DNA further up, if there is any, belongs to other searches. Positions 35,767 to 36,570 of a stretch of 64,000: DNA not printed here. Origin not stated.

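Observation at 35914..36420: Phage small alarmone hydrolase (SpoT-type HD domain)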

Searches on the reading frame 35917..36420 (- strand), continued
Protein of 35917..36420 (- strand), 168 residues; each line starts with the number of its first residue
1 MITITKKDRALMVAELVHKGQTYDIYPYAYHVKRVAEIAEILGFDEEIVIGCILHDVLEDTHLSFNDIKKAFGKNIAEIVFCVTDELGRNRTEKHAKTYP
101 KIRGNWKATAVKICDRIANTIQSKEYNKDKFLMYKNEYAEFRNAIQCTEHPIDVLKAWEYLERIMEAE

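Call 34: search_solved_structures(query=A1, max_evalue=0.001, show_alignments=5)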
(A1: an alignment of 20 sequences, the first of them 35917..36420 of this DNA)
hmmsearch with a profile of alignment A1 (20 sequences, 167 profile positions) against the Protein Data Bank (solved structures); distinct sequences matched with E-value up to 0.001: 23.
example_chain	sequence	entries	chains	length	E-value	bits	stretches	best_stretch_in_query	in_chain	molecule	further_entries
8acu_A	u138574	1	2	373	2.2e-17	66.7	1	4-138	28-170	GTP pyrophosphokinase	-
4yf1_A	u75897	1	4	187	2.5e-17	66.5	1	2-121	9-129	Lmo0812 protein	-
6yxa_A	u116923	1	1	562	4.4e-17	65.7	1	4-138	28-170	GTP pyrophosphokinase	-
7oiw_A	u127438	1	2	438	4.6e-16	62.4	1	7-134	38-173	GTP pyrophosphokinase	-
3nqw_A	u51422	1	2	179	4.4e-15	59.2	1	23-121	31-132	CG11900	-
5xnx_A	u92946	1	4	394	2.5e-13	53.5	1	5-122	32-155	Bifunctional (p)ppGpp synthase/hydrolase RelA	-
8fr8_I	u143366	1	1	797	2.8e-13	53.3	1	4-121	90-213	GTP pyrophosphokinase RelA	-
9s6k_B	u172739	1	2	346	4.5e-13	52.6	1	5-121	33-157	GTP pyrophosphokinase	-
1vj7_A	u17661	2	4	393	2.1e-12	50.5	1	6-140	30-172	Bifunctional RELA/SPOT | Bifunctional (p)ppGpp synthase/hydrolase RelA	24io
6yvc_A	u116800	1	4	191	2.6e-12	50.2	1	5-144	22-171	Bifunctional (P)ppGpp synthetase/guanosine-3',5'-bis(Diphosphate) 3'-pyrophosphohydrolase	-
6z3n_AAA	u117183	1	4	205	3.4e-12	49.8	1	5-144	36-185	Hydrolase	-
6z3o_AAA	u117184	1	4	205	1.8e-11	47.4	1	5-144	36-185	Small Alarmone Hydrolase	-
7qps_A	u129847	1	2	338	1e-10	45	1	23-120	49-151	ACT domain protein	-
7qpr_A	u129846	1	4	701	2.7e-10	43.6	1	23-120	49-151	ACT domain protein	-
7qoe_A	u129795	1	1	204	4.7e-10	42.8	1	4-121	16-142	HDc domain-containing protein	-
5vxa_A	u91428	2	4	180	2.2e-07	34.2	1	21-148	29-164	Guanosine-3',5'-bis(diphosphate) 3'-pyrophosphohydrolase MESH1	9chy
7smg_A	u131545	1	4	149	2.8e-05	27.3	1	4-147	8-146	(p)ppApp hydrolase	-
7p1y_BBB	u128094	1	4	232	0.00048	23.3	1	32-139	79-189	HD domain-containing protein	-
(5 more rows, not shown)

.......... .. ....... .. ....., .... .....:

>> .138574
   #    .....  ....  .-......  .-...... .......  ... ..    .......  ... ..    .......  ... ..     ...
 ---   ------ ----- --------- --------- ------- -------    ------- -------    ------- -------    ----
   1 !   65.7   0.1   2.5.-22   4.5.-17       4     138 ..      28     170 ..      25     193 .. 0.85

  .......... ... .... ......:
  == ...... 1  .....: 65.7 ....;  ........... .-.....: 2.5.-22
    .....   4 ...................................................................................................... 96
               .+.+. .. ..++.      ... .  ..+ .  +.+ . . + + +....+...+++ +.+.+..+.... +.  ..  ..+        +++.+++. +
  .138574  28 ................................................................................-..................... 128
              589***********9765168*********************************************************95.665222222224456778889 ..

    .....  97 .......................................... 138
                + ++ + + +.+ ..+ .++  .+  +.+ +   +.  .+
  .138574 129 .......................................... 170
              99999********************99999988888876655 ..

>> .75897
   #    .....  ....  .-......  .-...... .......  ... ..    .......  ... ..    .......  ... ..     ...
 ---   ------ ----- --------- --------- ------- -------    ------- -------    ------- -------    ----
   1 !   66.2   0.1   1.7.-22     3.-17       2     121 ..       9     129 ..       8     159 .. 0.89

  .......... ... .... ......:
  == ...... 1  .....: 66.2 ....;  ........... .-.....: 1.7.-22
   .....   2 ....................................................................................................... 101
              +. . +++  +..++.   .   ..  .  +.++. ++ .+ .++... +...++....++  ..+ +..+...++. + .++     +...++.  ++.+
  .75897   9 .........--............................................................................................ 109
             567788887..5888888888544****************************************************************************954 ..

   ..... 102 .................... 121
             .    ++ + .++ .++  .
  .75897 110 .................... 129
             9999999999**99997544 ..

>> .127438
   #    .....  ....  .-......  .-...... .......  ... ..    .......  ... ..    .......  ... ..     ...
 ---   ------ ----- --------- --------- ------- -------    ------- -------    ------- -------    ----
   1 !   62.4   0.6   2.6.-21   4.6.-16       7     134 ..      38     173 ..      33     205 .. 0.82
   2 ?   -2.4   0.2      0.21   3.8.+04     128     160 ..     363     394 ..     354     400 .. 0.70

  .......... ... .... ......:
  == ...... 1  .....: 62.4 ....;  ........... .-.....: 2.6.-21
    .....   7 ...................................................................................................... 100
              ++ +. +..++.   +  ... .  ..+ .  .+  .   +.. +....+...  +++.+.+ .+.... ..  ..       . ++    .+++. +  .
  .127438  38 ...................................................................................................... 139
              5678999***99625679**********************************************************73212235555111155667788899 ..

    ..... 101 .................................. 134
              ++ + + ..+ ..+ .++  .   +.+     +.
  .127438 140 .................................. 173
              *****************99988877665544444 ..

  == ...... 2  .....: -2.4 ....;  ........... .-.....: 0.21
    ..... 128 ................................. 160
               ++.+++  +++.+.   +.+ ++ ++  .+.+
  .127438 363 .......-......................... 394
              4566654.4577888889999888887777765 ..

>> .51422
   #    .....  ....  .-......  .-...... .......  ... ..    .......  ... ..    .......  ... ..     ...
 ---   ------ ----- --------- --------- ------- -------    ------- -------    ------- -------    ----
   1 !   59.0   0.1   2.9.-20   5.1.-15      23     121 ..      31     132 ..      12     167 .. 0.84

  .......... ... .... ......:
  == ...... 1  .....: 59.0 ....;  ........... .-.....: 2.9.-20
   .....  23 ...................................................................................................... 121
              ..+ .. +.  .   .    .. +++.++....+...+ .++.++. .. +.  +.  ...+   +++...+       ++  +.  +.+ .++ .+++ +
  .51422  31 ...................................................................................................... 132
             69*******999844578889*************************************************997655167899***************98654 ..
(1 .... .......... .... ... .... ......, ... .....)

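Call 35: predict_structure(alignment_id=A1)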
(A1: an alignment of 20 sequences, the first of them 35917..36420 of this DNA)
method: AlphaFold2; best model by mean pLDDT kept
length: 168 residues; sequences in the alignment: 20
mean_pLDDT: 93.4   pTM: 0.90
mean pLDDT of the five models: 93.4, 93.4, 92.5, 92.2, 91.6
residues with pLDDT >= 90: 137; 70-90: 28; 50-70: 3; < 50: 0
segments of 3 or more residues with pLDDT < 50: none
pLDDT, mean of each block of 10 residues (from residue 1): 88 94 88 97 98 93 95 98 86 90 97 97 92 95 95 96 87
secondary structure, 60 per line:
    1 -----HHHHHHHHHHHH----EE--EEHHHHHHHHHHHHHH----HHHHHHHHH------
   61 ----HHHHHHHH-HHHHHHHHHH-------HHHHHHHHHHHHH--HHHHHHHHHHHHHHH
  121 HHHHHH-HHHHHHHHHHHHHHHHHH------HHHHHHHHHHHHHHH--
elements in order: H6-17 H28-41 H46-54 H65-72 H74-83 H91-103 H106-126 H128-145 H152-166

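Call 39: find_related_loci(query=A1, collection=viral_contigs, flank=10000)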
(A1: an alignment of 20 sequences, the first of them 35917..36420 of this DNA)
Query A1 (168 aa) in viral_contigs; peptide patterns used: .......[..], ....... (x = any residue, [..] = any of these).
74 stretches matched a pattern; 28 encode a relative of the query (tblastn E <= 1e-3); 27 distinct loci.
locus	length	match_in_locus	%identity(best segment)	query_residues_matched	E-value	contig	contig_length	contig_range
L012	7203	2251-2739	63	4-165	2e-67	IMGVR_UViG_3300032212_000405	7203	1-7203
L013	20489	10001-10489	63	4-165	2e-67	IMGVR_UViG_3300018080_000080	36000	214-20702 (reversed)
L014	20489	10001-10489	64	4-165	6e-67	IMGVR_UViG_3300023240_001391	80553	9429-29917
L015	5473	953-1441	60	4-165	1e-65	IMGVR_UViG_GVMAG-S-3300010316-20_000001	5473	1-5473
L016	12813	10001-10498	54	1-165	2e-54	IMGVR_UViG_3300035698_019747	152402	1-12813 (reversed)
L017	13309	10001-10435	58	1-145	4e-54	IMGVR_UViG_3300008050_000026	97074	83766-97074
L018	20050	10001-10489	60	4-165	7e-61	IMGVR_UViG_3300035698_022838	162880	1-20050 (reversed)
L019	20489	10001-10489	64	4-165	6e-67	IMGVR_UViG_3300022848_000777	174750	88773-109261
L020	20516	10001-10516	37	8-168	9e-33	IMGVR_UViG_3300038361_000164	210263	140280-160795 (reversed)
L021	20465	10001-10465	37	8-148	3e-29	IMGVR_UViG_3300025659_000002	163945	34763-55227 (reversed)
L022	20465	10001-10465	37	8-148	3e-29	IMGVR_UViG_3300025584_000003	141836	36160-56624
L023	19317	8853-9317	37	8-148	3e-29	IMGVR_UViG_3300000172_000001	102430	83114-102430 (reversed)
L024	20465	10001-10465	37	8-148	3e-29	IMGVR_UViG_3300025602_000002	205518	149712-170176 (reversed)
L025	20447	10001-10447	40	23-168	2e-27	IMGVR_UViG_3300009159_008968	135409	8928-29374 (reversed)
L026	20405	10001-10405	41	23-150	2e-25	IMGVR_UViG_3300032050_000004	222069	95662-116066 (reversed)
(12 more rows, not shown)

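Call 40: fold_search(model_id=the predicted structure, library=pdb)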
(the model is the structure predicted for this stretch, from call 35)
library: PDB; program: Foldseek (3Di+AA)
matches with E <= 10: 235; with E <= 0.001: 44
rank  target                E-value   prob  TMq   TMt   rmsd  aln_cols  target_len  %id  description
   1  6z3o_AAA              7.7e-07  1.00  0.72  0.69   4.2       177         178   23  The E74Q mutant of Small Alarmone Hydrolase SAH from Pseudomonas aeruginosa PAO1 (released 2021-01-27)
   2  3nqw_A                1.2e-06  1.00  0.75  0.71   4.2       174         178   24  A metazoan ortholog of SpoT hydrolyzes ppGpp and plays a role in starvation responses (released 2010-09-08)
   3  6yvc_B                2.5e-06  1.00  0.74  0.72   3.5       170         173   25  Crystal structure of the small alarmone hydrolase (SAH) of Pseudomonas aeruginosa (released 2021-05-12)
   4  6z3n_AAA              2.5e-06  1.00  0.73  0.70   3.9       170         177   25  Apo Structure of a Hydrolase from Pseudomonas aeruginosa PAO1 (released 2021-06-09)
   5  6yvc_C                2.9e-06  1.00  0.74  0.71   3.5       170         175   25  Crystal structure of the small alarmone hydrolase (SAH) of Pseudomonas aeruginosa (released 2021-05-12)
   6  6z3o_BBB              4.7e-06  1.00  0.73  0.70   3.8       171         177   24  The E74Q mutant of Small Alarmone Hydrolase SAH from Pseudomonas aeruginosa PAO1 (released 2021-01-27)
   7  6yvc_A                9.1e-06  1.00  0.72  0.70   3.7       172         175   25  Crystal structure of the small alarmone hydrolase (SAH) of Pseudomonas aeruginosa (released 2021-05-12)
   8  9chy_A                1.1e-05  1.00  0.76  0.71   3.7       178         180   18  Crystal structure of the human MESH1 (D66K)-PAPS complex (released 2025-12-10)
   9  6s2u                  1.2e-05  1.00  0.70  0.37   4.9       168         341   24  Structure of the catalytic domain of T. thermophilus Rel in complex with AMP and ppGpp (released 2020-07-08)
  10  4yf1_A                1.4e-05  1.00  0.63  0.67   4.1       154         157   26  1.85 angstrom crystal structure of lmo0812 from Listeria monocytogenes EGD-e (released 2015-03-04)
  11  3nr1_A                1.5e-05  1.00  0.77  0.73   3.2       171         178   19  A metazoan ortholog of SpoT hydrolyzes ppGpp and plays a role in starvation responses (released 2010-09-08)
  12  9chy_B                1.5e-05  1.00  0.78  0.74   3.0       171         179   19  Crystal structure of the human MESH1 (D66K)-PAPS complex (released 2025-12-10)
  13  6yvc_D                1.5e-05  1.00  0.72  0.71   3.5       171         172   24  Crystal structure of the small alarmone hydrolase (SAH) of Pseudomonas aeruginosa (released 2021-05-12)
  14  7qod_B                1.8e-05  1.00  0.70  0.66   5.0       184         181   17  Native structure of a small alarmone hydrolase (RelH) from Corynebacterium glutamicum (released 2022-07-13)
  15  7qod_A                2.0e-05  1.00  0.72  0.65   4.4       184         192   17  Native structure of a small alarmone hydrolase (RelH) from Corynebacterium glutamicum (released 2022-07-13)
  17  5vxa_A                2.6e-05  1.00  0.79  0.75   3.1       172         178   19  Structure of the human Mesh1-NADPH complex (released 2018-05-23)
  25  7qpr_D                8.8e-05  1.00  0.65  0.19   5.2       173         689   23  Structure of full length SpoT (released 2023-01-18)
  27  7qpr_C                9.2e-05  1.00  0.65  0.19   5.2       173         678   23  Structure of full length SpoT (released 2023-01-18)
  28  7qpr_A                9.7e-05  1.00  0.65  0.19   5.2       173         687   23  Structure of full length SpoT (released 2023-01-18)
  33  7p1y_DDD              1.9e-04  1.00  0.68  0.67   3.5       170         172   19  A small alarmone hydrolase TdActApo2 mutant - T78N (released 2022-07-13)
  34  7p1y_AAA              2.0e-04  1.00  0.70  0.68   3.4       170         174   20  A small alarmone hydrolase TdActApo2 mutant - T78N (released 2022-07-13)
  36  8acu_A                2.3e-04  1.00  0.66  0.35   5.1       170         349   26  Structure of Bacillus subtilis Rel in complex with DarB (released 2023-07-19)
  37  7smg_B                3.5e-04  1.00  0.62  0.72   5.2       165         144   23  Crystal structure of a (p)ppApp hydrolase from Bacteroides caccae (released 2022-11-09)
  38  7smg_A                3.6e-04  1.00  0.64  0.75   3.7       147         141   24  Crystal structure of a (p)ppApp hydrolase from Bacteroides caccae (released 2022-11-09)
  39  7smg_D                3.6e-04  1.00  0.65  0.76   3.2       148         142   26  Crystal structure of a (p)ppApp hydrolase from Bacteroides caccae (released 2022-11-09)
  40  7qpr_B                3.6e-04  1.00  0.65  0.19   5.3       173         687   23  Structure of full length SpoT (released 2023-01-18)
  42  7p1y_BBB              4.4e-04  1.00  0.66  0.65   3.6       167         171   20  A small alarmone hydrolase TdActApo2 mutant - T78N (released 2022-07-13)
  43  8acu_B                5.1e-04  1.00  0.58  0.33   6.7       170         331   23  Structure of Bacillus subtilis Rel in complex with DarB (released 2023-07-19)
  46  7qps_A                3.9e-03  1.00  0.63  0.36   5.3       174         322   21  Structure of Mn-free SpoT (released 2023-01-18)
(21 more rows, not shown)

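Call 45: find_related_loci(query=A1, collection=genome_contigs, flank=6000)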
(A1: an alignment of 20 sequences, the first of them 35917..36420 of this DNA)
Query A1 (168 aa) in genome_contigs; peptide patterns used: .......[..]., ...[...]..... (x = any residue, [..] = any of these).
72 stretches matched a pattern; 14 encode a relative of the query (tblastn E <= 1e-3); 14 distinct loci.
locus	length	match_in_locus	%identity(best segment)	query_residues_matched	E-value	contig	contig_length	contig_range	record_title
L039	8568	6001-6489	63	4-165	1e-67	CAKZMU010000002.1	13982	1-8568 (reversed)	MAG TPA_asm: uncultured Lacinutrix sp. isolate ERR2094167_bin.69_CONCOCT_v1.1_MAG genome assembly, contig: ERZ650161.300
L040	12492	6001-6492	60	2-164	2e-66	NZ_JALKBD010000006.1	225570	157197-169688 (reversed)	Arenibacter sp. F20364 scaffold_6_length225571, whole genome shotgun sequence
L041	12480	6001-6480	60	3-161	2e-64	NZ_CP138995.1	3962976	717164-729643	Allomuricauda sp. R78024 chromosome, complete genome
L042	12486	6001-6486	58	4-164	5e-64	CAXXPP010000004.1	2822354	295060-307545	MAG: uncultured Draconibacterium sp. isolate 714386e1-bc16-422e-93f9-a3f32d7c9c6c genome assembly, contig: contig_4, who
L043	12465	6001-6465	64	8-161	3e-64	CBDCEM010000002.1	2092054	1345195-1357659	MAG: Cyclobacteriaceae bacterium isolate 715ca776-3538-4ce1-aff8-f83ee6eb7d73 genome assembly, contig: contig_2, whole g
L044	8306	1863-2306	64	4-151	3e-63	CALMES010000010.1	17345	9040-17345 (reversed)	MAG TPA_asm: uncultured Candidatus Peregrinibacteria bacterium isolate SRR5676444_bin.3_CONCOCT_v1.1_MAG genome assembly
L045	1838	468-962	57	2-165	2e-64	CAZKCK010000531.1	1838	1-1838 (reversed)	MAG TPA_asm: uncultured Bacteroidales bacterium isolate SRP272421_co2_161 genome assembly, contig: NODE_291848_length_18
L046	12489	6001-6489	58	4-165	1e-62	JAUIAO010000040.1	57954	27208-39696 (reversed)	MAG: Bacteroidia bacterium isolate 5_bin.51 NODE_642_length_57954_cov_1.935013, whole genome shotgun sequence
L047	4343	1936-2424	58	4-165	3e-62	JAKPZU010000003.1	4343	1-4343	MAG: Bacillota bacterium isolate USCA_maxbin.164 k141_1109667, whole genome shotgun sequence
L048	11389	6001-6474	56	8-167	3e-57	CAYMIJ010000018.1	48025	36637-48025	MAG TPA_asm: uncultured Flavobacteriaceae bacterium isolate SRP170004_co1_396 genome assembly, contig: NODE_892_length_4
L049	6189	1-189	56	100-161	3e-16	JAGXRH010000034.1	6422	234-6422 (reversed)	MAG: Ignavibacteriales bacterium isolate CROMO_A_84 c_000000141542, whole genome shotgun sequence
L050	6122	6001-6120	65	4-43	6e-13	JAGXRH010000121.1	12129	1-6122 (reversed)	MAG: Ignavibacteriales bacterium isolate CROMO_A_84 c_000000439655, whole genome shotgun sequence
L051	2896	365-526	35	1-54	4e-10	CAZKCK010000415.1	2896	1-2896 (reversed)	MAG TPA_asm: uncultured Bacteroidales bacterium isolate SRP272421_co2_161 genome assembly, contig: NODE_153701_length_28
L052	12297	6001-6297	34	27-119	2e-9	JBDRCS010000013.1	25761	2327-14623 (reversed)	MAG: Patescibacteria group bacterium isolate MEGAHIT-group-1.195 k141_99364, whole genome shotgun sequence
